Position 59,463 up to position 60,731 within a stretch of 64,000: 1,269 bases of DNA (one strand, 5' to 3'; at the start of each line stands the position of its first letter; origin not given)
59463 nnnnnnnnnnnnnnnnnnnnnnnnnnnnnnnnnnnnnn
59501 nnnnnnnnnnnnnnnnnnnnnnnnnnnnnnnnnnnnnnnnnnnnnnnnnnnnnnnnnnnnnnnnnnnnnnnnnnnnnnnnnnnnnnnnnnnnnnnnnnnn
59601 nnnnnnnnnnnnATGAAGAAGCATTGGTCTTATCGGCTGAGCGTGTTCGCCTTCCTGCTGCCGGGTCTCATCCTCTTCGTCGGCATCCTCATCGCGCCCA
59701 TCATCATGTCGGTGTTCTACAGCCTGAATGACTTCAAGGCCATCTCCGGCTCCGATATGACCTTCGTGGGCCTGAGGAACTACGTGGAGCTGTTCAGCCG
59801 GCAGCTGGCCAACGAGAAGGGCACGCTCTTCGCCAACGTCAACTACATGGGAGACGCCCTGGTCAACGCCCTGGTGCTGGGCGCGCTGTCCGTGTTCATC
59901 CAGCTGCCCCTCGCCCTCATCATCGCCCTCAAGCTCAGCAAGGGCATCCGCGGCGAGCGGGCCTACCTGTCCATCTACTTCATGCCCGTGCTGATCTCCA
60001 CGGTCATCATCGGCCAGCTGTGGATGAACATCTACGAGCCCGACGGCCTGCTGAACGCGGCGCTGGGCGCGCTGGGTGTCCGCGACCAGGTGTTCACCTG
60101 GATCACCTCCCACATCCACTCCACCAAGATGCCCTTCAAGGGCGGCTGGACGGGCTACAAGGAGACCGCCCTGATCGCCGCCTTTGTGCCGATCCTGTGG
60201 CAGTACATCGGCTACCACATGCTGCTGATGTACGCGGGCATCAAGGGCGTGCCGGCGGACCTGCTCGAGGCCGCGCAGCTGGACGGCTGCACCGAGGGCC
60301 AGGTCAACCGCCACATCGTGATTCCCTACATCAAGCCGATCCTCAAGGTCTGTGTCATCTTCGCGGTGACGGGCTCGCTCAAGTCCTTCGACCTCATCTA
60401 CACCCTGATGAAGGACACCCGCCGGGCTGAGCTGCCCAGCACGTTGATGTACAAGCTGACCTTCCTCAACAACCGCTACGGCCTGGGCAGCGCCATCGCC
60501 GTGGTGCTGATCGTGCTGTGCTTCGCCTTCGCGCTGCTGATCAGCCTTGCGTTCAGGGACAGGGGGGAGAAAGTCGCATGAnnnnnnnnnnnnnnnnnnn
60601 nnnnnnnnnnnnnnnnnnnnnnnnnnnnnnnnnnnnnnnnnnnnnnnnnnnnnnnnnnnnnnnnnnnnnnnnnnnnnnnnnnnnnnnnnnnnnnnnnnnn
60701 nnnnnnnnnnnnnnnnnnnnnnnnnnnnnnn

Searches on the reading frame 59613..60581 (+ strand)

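Call 38: search_protein_families(library=pfam, proteins=[window:59613-60581:+], max_evalue=0.00001)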
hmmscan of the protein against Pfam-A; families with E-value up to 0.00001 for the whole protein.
window:59613-60581:+ (322 aa): 1 family
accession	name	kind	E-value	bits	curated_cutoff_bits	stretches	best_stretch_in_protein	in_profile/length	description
PF00528.27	BPD_transp_1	-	1.7e-16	60.9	26.4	1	98-310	2-173/184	Binding-protein-dependent transport system inner membrane component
